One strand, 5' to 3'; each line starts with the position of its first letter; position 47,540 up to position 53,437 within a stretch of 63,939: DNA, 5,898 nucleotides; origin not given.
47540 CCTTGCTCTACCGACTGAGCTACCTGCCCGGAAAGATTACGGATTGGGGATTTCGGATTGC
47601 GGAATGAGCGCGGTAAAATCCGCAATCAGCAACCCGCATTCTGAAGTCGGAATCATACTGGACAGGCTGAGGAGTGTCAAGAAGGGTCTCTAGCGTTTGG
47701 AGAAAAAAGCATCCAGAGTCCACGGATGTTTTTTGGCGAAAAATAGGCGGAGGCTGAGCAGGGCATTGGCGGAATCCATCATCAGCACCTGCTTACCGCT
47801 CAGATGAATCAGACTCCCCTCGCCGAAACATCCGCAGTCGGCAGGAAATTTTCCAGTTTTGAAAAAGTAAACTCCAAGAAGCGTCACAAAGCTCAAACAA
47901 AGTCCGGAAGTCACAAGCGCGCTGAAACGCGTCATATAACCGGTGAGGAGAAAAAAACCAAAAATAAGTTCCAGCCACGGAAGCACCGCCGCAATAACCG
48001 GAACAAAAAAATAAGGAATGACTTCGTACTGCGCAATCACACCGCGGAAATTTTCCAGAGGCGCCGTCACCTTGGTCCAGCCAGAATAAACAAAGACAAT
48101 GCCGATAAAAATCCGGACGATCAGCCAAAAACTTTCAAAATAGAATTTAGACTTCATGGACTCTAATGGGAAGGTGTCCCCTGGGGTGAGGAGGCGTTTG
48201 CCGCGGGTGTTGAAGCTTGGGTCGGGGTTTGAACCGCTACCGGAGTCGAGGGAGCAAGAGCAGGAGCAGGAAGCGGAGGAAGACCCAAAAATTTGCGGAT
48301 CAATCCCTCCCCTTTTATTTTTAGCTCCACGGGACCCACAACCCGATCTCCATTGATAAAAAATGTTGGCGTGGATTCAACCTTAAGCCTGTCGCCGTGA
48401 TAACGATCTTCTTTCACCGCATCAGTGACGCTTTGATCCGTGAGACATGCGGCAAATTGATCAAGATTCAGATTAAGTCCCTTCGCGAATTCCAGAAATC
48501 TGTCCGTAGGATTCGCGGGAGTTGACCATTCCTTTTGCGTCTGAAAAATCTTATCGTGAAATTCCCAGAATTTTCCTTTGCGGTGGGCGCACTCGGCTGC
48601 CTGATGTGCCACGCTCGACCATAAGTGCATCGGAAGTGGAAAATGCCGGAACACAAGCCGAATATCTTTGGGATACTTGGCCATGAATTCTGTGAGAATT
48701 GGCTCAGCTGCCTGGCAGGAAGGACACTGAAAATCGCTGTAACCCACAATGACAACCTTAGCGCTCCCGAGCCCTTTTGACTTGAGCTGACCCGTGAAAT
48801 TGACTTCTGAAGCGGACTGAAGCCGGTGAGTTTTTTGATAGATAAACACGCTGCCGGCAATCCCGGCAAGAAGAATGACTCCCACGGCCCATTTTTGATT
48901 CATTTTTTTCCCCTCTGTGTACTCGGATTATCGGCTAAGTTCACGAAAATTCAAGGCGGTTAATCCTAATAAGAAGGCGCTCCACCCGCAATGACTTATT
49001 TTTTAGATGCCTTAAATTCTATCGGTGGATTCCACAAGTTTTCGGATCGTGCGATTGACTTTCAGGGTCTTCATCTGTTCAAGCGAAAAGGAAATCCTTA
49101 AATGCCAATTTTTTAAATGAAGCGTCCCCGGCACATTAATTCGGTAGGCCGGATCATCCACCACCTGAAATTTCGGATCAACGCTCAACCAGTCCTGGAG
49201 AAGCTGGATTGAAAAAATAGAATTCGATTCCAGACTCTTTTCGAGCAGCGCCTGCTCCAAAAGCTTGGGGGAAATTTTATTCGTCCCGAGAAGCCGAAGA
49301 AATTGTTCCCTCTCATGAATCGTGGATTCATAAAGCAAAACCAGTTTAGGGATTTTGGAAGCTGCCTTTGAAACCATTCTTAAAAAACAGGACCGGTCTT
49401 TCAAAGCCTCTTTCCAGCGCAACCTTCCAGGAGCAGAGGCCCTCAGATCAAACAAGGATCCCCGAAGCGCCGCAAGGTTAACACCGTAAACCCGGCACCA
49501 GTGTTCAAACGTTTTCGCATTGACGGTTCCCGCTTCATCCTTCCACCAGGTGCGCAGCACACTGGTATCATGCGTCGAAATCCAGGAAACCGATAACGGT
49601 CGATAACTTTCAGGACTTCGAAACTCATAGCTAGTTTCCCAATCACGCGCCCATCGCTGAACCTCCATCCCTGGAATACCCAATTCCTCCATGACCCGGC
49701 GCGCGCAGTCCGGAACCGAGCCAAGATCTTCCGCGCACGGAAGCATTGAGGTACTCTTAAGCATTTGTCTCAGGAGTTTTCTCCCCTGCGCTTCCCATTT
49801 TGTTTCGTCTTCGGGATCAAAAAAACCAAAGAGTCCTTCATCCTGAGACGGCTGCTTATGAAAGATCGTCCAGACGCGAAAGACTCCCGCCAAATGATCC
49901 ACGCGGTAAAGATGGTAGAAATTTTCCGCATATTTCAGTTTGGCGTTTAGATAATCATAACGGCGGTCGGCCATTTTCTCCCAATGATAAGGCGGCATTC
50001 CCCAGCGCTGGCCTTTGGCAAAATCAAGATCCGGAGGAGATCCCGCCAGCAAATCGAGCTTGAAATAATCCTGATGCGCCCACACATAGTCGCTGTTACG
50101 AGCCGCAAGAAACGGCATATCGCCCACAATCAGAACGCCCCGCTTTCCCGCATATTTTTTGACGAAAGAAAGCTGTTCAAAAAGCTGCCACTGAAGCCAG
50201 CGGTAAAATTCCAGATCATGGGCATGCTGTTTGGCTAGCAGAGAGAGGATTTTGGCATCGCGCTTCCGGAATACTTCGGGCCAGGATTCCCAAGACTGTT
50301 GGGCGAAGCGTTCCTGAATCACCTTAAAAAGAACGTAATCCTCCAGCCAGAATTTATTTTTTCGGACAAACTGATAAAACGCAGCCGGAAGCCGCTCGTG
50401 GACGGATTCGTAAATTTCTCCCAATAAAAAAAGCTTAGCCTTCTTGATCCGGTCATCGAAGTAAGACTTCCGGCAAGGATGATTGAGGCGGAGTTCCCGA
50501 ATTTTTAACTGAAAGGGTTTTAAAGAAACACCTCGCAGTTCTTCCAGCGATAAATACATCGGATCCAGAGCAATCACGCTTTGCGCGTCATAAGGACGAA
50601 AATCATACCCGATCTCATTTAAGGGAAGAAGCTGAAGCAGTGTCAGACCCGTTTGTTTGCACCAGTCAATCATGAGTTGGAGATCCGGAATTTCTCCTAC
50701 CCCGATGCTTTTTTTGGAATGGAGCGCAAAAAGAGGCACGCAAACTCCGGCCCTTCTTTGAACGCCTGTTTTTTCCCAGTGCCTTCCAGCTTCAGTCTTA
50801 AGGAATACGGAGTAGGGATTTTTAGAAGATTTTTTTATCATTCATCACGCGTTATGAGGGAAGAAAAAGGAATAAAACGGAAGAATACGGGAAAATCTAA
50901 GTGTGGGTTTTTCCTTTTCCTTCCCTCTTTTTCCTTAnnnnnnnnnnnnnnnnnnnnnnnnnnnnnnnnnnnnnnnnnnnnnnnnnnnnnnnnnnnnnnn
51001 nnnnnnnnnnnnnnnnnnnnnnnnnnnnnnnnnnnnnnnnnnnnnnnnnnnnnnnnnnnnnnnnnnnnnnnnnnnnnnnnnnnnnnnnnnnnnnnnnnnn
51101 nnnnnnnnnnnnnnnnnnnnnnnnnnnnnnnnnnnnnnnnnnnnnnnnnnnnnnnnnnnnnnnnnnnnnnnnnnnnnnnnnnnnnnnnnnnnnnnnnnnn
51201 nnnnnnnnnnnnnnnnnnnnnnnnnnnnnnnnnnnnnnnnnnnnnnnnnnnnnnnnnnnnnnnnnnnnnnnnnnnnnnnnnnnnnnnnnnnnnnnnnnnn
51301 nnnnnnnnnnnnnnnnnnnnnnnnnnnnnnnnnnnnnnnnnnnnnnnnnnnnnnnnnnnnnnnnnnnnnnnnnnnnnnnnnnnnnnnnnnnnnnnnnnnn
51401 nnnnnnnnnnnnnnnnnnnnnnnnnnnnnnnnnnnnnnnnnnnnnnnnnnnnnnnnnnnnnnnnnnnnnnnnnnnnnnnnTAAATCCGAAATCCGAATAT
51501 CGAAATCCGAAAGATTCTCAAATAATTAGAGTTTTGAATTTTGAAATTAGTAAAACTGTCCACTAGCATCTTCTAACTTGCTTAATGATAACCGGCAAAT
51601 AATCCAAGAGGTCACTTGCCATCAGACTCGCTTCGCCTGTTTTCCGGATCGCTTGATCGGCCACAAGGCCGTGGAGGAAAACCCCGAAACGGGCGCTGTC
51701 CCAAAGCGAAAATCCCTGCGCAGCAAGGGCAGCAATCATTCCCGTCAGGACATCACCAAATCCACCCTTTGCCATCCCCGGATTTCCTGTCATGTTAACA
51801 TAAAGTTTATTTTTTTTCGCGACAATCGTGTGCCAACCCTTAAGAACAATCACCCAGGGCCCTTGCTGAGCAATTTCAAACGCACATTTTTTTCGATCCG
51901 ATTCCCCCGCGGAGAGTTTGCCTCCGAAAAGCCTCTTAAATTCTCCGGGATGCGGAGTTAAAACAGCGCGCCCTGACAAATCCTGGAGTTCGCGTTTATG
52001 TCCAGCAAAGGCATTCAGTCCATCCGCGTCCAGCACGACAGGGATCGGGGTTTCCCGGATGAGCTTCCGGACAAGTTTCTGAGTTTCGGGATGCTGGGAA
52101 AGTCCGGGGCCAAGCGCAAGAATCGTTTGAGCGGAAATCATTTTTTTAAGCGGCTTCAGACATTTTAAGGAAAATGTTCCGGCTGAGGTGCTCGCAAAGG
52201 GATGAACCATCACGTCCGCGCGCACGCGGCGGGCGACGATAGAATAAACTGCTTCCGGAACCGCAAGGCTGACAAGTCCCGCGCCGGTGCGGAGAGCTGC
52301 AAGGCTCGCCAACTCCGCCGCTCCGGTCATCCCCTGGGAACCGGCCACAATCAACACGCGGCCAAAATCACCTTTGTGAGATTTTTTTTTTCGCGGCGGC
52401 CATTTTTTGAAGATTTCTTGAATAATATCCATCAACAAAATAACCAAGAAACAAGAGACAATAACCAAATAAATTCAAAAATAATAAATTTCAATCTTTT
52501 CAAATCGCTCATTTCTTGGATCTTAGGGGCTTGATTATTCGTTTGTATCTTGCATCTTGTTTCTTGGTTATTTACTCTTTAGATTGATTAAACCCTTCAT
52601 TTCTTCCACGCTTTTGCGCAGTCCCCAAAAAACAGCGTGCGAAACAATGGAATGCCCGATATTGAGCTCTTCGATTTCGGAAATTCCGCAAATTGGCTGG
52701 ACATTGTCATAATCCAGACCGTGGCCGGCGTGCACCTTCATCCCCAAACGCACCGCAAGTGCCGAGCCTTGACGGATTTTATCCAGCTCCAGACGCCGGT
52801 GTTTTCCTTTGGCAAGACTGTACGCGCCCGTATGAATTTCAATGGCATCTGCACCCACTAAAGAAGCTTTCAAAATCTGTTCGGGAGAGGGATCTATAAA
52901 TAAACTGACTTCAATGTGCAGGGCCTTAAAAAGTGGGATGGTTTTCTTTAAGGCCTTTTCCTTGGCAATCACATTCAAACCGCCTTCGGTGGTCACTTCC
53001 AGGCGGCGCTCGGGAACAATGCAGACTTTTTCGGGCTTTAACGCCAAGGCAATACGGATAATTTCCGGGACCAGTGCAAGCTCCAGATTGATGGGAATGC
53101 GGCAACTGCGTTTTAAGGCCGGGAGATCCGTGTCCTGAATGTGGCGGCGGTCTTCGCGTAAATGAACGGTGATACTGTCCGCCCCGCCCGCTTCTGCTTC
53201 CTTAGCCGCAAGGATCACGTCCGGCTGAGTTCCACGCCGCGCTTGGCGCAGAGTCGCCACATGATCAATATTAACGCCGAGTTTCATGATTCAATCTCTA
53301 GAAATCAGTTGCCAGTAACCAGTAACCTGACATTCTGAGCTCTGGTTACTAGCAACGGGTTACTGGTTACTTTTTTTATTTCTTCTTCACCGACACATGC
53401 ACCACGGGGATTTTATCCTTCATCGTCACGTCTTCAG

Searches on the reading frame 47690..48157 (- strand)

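Call 12: search_protein_families(library=pfam, proteins=[window:47690-48157:-], max_evalue=0.001)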
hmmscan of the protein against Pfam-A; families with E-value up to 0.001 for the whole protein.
window:47690-48157:- (155 aa): 2 families
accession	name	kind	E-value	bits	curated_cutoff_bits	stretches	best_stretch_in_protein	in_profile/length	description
PF07291.16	MauE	-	4.8e-20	72.6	27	1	10-126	4-113/128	Methylamine utilisation protein MauE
PF07681.17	DoxX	-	4.4e-12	46.9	23.6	1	11-89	2-78/85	DoxX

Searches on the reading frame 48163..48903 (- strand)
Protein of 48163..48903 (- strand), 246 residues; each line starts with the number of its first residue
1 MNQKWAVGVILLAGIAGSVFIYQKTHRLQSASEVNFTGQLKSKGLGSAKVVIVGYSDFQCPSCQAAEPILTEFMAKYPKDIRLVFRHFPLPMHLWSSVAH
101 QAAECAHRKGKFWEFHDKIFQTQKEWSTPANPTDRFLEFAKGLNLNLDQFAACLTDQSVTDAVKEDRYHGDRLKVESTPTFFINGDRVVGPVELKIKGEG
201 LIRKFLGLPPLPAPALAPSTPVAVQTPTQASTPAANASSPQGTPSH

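Call 12: search_protein_families(library=pfam, proteins=[window:48163-48903:-], max_evalue=0.001)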
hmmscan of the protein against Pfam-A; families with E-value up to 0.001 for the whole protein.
window:48163-48903:- (246 aa): 3 families
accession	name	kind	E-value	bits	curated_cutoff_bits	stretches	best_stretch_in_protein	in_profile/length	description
PF13462.12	Thioredoxin_4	-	3.2e-26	92.9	23.2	1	46-192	11-154/165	Thioredoxin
PF01323.26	DSBA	-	1.3e-16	61.4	25.6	1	52-191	2-180/191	DSBA-like thioredoxin domain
PF13743.12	Thioredoxin_5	-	0.00012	22.3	27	0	128-185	108-165/186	Thioredoxin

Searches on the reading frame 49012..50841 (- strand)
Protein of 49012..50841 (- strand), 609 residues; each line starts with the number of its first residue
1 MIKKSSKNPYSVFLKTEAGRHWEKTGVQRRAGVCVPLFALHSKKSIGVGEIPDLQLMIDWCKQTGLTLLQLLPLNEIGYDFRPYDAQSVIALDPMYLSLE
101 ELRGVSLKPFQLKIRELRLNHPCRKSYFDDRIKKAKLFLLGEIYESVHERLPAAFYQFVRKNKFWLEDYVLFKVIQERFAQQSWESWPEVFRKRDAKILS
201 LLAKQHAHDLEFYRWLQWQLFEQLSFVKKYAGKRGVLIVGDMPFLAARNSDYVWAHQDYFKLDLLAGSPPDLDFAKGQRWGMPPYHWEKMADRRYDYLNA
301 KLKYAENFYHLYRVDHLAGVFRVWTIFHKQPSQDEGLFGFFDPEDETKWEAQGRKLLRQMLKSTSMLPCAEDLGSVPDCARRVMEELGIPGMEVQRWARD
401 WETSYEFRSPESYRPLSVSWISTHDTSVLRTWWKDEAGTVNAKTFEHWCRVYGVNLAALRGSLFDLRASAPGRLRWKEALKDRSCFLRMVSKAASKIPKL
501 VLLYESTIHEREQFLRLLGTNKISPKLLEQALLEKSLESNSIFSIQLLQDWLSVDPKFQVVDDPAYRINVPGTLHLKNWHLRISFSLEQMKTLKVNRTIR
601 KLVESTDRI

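Call 12: search_protein_families(library=pfam, proteins=[window:49012-50841:-], max_evalue=0.001)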
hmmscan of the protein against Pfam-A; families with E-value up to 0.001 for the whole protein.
window:49012-50841:- (609 aa): 1 family
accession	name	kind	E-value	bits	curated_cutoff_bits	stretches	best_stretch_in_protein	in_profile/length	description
PF02446.23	Glyco_hydro_77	-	9.6e-110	368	25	1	35-584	1-460/465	4-alpha-glucanotransferase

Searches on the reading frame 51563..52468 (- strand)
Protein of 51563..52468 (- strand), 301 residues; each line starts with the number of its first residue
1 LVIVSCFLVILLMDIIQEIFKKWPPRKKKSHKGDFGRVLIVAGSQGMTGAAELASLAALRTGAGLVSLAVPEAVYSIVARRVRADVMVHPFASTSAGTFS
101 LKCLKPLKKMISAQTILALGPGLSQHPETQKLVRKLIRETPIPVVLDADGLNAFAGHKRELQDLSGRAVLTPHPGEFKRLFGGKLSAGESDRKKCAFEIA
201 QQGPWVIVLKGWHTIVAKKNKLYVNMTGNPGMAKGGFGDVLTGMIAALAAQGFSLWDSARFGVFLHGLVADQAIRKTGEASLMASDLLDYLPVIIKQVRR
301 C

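Call 12: search_protein_families(library=pfam, proteins=[window:51563-52468:-], max_evalue=0.001)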
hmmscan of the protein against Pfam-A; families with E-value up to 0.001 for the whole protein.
window:51563-52468:- (301 aa): 1 family
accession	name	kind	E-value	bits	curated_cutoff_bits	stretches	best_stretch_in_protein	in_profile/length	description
PF01256.23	Carb_kinase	-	4.2e-55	187.3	27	1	38-292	1-241/242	NAD(P)H-hydrate dehydratase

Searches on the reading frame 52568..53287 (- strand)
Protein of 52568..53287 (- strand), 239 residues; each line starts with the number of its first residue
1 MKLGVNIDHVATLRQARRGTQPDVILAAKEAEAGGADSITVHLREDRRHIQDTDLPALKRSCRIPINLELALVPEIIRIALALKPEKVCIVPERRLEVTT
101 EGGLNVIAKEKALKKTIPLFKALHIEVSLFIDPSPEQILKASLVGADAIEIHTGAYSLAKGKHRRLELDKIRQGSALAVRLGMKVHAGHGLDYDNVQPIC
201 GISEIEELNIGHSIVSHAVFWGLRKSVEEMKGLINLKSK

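Call 12: search_protein_families(library=pfam, proteins=[window:52568-53287:-], max_evalue=0.001)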
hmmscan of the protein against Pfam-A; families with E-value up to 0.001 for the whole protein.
window:52568-53287:- (239 aa): 1 family
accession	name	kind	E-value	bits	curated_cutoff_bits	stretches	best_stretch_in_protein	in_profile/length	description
PF03740.19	PdxJ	-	9.6e-92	306.8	24.5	1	2-234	1-234/234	Pyridoxal phosphate biosynthesis protein PdxJ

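Call 16: find_related_loci(query=window:52568-53287:-, collection=genome_contigs, flank=10000)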
Query window:52568-53287:- (239 aa) in genome_contigs; peptide patterns used: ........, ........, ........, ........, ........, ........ (x = any residue, [..] = any of these).
600 stretches matched a pattern (row limit reached: there are more); 597 encode a relative of the query (tblastn E <= 1e-3); the best 80 are kept; 80 distinct loci.
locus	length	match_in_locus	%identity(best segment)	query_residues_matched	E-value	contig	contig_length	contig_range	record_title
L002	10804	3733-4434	64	1-234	3e-96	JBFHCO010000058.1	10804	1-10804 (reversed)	MAG: Candidatus Omnitrophota bacterium isolate Mix_sand06.2021.04.Z.81 k141_3942366_length_10804_cov_11.8008, whole geno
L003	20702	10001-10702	57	1-234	2e-82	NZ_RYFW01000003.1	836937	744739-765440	Peristeroidobacter agariperforans strain KA5-B Scaffold3_1, whole genome shotgun sequence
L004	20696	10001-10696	55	3-234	4e-82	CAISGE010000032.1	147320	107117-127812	MAG: Candidatus Omnitrophica bacterium isolate AM-lipid-02-D9_bin-1187 genome assembly, contig: bin-1187:32/80, whole ge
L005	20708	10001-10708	57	1-235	1e-79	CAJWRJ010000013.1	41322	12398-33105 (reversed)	MAG TPA_asm: uncultured Legionellales bacterium isolate ERR598963_bin.119_MetaBAT_v2.12.1_MAG genome assembly, contig: N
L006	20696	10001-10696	55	3-234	4e-78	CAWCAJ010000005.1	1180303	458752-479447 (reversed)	MAG: uncultured Planctomycetia bacterium isolate MFD03804.bin.1.4 genome assembly, contig: contig_3953, whole genome sho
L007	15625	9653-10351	54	1-234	3e-77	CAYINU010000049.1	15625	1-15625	MAG TPA_asm: uncultured Candidatus Marinamargulisbacteria bacterium isolate ERP119705_co25_647 genome assembly, contig:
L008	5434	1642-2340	54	2-234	5e-77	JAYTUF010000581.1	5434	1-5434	MAG: Anatilimnocola sp. isolate GFS_5507 GFS_5507_580, whole genome shotgun sequence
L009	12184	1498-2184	54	3-230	4e-76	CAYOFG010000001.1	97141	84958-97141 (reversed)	MAG TPA_asm: uncultured Clostridia bacterium isolate binchicken_co376_202 genome assembly, contig: NODE_138_length_97141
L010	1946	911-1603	55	1-231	4e-79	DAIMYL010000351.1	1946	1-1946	MAG TPA_asm: Steroidobacteraceae bacterium isolate CTOTU1237 NODE_68128_length_1946_cov_33.045479, whole genome shotgun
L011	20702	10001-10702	52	1-234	3e-75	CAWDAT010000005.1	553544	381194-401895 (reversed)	MAG: uncultured Gammaproteobacteria bacterium isolate MFD01872.bin.1.85 genome assembly, contig: contig_25002, whole gen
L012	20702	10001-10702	53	1-234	1e-75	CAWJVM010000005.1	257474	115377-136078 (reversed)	MAG: uncultured Gammaproteobacteria bacterium isolate MFD04716.bin.3.364 genome assembly, contig: contig_21451, whole ge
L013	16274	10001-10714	54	2-238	6e-75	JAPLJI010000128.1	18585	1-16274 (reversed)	MAG: Proteobacteria bacterium isolate LacPavin_0920_SED4_MAG_55_23 LacPavin_0920_SED4_scaffold_872834, whole genome shot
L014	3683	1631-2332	52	1-234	7e-75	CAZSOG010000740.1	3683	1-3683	MAG TPA_asm: uncultured Pirellulaceae bacterium isolate binchicken_co253_222 genome assembly, contig: NODE_25592_length_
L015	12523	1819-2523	53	1-235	7e-75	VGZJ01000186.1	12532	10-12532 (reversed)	MAG: Planctomycetota bacterium isolate K_Offshore_80m_m2_185 K_Offshore_80m_m2_185_Ga0194132_10010240, whole genome shot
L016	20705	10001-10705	53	1-234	3e-74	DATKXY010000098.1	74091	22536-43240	MAG TPA_asm: archaeon isolate SMAG_U14205 k141_3905651, whole genome shotgun sequence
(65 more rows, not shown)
